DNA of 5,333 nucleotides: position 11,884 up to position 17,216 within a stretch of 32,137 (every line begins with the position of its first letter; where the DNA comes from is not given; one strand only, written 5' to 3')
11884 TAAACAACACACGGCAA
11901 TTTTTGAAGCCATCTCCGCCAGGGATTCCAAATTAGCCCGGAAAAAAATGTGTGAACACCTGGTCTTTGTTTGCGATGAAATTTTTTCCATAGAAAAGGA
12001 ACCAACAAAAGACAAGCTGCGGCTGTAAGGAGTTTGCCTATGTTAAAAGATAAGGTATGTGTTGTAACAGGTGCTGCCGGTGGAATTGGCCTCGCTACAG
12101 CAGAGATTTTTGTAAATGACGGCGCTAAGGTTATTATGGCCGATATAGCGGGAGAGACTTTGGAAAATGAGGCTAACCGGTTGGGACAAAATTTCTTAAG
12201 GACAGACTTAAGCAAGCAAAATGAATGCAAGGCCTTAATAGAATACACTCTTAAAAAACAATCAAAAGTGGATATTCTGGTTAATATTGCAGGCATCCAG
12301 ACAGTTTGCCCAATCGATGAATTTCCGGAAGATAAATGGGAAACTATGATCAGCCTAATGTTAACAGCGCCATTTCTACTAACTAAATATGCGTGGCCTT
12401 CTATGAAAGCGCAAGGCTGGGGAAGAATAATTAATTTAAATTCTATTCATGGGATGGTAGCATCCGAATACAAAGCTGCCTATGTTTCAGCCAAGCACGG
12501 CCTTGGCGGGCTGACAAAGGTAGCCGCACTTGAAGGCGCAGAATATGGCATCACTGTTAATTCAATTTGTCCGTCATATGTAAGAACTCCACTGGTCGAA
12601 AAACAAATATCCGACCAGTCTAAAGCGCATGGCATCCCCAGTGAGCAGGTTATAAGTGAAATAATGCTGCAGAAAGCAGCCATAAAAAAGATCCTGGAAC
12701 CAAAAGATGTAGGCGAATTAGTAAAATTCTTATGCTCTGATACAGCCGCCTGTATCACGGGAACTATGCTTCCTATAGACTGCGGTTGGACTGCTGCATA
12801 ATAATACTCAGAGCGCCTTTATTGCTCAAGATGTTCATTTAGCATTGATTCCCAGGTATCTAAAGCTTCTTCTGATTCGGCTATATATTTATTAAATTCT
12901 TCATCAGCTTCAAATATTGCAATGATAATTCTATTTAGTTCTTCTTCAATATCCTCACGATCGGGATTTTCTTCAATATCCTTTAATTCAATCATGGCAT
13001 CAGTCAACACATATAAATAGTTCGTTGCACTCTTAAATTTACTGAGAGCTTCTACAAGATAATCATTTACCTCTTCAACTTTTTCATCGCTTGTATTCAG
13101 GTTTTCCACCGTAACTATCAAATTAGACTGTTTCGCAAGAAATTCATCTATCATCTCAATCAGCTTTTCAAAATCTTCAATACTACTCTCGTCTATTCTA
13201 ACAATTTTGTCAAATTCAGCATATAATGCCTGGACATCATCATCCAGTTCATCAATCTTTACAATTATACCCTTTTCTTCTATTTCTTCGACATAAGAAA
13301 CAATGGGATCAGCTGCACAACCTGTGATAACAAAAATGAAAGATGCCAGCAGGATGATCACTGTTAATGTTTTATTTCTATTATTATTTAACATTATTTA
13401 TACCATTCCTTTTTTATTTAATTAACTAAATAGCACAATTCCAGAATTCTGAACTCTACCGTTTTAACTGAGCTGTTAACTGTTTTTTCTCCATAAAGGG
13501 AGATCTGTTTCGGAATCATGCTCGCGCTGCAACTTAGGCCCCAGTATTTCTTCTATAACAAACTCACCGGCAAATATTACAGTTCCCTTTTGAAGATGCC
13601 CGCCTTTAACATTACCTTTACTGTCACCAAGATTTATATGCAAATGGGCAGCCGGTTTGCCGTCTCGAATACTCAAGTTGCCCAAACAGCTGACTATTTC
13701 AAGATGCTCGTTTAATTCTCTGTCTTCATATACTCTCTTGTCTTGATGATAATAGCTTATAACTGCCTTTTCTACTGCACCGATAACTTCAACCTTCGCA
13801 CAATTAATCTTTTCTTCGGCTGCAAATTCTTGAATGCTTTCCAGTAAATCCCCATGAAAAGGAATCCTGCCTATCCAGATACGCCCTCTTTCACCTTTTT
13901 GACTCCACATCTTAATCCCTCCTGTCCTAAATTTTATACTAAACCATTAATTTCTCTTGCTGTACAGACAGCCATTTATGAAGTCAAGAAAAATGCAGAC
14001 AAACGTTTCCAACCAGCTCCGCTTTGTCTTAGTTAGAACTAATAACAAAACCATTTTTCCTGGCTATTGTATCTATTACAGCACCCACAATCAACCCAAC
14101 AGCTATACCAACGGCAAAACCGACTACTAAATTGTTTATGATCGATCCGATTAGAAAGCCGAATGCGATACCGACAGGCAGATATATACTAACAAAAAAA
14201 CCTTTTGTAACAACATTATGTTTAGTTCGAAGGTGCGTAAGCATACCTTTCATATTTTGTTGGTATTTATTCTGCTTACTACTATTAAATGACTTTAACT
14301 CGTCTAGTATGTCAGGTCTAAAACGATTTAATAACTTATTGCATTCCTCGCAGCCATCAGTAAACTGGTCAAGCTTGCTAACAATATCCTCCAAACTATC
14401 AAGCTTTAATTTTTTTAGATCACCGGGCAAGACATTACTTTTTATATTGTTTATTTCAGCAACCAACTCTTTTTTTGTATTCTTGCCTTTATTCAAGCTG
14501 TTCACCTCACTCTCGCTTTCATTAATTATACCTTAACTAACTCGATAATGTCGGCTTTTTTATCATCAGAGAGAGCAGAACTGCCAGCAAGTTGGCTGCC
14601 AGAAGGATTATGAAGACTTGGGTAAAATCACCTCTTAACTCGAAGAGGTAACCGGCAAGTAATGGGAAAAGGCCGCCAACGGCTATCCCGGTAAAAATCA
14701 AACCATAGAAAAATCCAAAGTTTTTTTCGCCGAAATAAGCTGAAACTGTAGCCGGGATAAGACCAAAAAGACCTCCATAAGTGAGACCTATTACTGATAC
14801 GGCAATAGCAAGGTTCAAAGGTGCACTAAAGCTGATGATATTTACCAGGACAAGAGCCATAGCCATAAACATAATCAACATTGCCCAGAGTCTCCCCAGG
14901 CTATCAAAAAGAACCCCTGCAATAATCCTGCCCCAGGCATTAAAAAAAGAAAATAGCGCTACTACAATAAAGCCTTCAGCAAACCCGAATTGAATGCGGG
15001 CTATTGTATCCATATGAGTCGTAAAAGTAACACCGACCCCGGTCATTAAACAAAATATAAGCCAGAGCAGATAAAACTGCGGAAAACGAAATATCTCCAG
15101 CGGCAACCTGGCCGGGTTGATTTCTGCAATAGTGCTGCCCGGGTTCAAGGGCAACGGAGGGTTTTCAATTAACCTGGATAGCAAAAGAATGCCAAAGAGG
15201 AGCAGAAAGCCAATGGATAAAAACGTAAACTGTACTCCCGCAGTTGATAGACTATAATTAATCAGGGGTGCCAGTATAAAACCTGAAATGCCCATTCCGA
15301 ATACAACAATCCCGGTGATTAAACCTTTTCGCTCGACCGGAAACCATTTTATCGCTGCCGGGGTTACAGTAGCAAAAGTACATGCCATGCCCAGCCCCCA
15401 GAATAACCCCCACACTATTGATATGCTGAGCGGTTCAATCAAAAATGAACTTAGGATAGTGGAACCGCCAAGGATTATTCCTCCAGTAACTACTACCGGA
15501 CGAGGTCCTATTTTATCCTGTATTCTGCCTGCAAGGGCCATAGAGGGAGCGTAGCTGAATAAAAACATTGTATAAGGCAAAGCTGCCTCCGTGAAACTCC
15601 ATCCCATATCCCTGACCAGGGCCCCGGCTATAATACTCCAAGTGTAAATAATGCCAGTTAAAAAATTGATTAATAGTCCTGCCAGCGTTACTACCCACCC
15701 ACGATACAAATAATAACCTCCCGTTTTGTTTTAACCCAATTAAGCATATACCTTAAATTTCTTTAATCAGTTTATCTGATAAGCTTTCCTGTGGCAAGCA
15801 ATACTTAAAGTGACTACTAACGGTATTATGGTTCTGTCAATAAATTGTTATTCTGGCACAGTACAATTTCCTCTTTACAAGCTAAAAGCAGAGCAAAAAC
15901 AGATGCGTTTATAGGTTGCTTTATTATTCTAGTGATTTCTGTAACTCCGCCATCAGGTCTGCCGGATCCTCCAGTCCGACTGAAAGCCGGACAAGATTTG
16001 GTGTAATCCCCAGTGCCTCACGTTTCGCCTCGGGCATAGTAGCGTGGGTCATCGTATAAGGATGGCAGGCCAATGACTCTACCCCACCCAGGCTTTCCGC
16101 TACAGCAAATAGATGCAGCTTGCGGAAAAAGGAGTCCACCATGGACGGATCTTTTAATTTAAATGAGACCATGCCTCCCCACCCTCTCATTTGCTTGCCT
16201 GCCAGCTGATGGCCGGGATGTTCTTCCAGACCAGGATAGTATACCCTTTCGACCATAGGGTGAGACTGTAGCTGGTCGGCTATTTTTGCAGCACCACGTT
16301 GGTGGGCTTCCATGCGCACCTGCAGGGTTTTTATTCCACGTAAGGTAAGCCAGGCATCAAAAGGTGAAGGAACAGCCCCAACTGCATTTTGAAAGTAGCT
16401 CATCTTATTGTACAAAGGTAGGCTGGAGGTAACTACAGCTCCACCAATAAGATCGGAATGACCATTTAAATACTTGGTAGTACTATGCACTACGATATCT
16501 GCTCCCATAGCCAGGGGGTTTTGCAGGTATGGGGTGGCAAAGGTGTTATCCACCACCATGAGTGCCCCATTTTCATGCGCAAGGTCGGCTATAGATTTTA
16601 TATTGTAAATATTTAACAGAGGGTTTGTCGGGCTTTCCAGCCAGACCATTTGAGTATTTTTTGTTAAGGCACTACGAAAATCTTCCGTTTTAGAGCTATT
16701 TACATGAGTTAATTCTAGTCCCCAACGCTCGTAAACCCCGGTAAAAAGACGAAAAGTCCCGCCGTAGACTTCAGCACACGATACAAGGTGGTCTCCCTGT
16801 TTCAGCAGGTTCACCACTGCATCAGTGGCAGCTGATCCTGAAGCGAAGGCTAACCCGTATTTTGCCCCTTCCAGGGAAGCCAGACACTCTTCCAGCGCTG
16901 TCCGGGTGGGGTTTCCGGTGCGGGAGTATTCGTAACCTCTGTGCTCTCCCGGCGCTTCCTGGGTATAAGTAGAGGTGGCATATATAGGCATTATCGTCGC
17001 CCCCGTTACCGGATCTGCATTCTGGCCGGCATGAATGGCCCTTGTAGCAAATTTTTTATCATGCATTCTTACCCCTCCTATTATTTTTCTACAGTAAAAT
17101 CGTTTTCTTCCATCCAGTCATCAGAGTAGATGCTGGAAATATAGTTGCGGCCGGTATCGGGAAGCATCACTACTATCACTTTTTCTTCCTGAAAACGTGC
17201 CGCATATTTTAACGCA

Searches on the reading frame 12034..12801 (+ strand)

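Call 6: search_protein_families(library=ncbifam, proteins=[window:12034-12801:+], max_evalue=0.00001)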
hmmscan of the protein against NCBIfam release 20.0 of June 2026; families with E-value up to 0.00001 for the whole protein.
window:12034-12801:+ (255 aa): 218 families (the best 25 are shown)
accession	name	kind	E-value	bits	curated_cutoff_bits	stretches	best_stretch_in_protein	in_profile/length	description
TIGR01963.1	PHB_DH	subfamily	1e-96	323.1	307.05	1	7-254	2-254/255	3-hydroxybutyrate dehydrogenase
NF009093.0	PRK12429.1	subfamily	3.4e-92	308.4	258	1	3-254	2-258/259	3-hydroxybutyrate dehydrogenase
NF009931.0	PRK13394.1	subfamily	1.1e-68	231.6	340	1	3-254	4-261/262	3-hydroxybutyrate dehydrogenase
NF004791.0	PRK06138.1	equivalog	3.6e-57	193.5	312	1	4-255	3-252/252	SDR family oxidoreductase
NF009466.0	PRK12826.1-2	subfamily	3.8e-54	183.8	222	1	6-252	3-244/248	3-oxoacyl-ACP reductase FabG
NF052558.1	MBtsdlDhBudC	equivalog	7.8e-53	179.6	270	1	5-254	2-243/250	meso-2,3-butanediol dehydrogenase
NF004198.0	PRK05653.1-3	equivalog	2.8e-52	177.6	296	1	2-251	3-245/248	3-oxoacyl-ACP reductase FabG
NF005559.1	PRK07231.1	subfamily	2.8e-50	171.1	215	1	4-253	2-248/249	glucose 1-dehydrogenase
NF005309.0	PRK06841.1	subfamily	4.9e-50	170.4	286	1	4-254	13-254/255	GolD/DthD family dehydrogenase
TIGR03971.1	SDR_subfam_1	subfamily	1.1e-49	169.2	300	1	56-254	70-270/271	mycofactocin-coupled SDR family oxidoreductase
NF005007.0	PRK06398.1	equivalog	1.4e-49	168.6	341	1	3-253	4-246/259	aldose dehydrogenase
NF004818.0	PRK06172.1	equivalog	1.8e-48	165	336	1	3-254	4-252/253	SDR family oxidoreductase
NF053701.1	CsHdxCHCADhChcB2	equivalog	5e-48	163.8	350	1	4-254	1-244/245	cis-4-hydroxycyclohexanecarboxylate dehydrogenase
TIGR01830.1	3oxo_ACP_reduc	equivalog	1.7e-46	158.9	297.75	1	10-251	2-237/239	3-oxoacyl-[acyl-carrier-protein] reductase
NF040490.1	SDR_subfam_3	subfamily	2.1e-46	158.6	385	1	4-254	2-265/268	mycofactocin-coupled SDR family oxidoreductase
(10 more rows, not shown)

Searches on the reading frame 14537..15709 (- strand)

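Call 7: search_protein_families(library=pfam, proteins=[window:14537-15709:-], max_evalue=0.00001)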
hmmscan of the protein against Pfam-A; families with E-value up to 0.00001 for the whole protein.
window:14537-15709:- (390 aa): 1 family
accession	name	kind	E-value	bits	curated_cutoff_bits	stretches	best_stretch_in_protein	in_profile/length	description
PF07690.21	MFS_1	-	3.5e-35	122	33.4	2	14-254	4-245/347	Major Facilitator Superfamily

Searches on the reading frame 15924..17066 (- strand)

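Call 7: search_protein_families(library=pfam, proteins=[window:15924-17066:-], max_evalue=0.00001)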
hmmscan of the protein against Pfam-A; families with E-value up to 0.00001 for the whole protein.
window:15924-17066:- (380 aa): 2 families
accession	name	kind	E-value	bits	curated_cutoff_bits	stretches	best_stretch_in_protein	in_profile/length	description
PF01053.26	Cys_Met_Meta_PP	-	2.1e-150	501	27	1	8-380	2-381/381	Cys/Met metabolism PLP-dependent enzyme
PF00155.27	Aminotran_1_2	-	1e-06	28.7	19.7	1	44-184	32-196/361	Aminotransferase class I and II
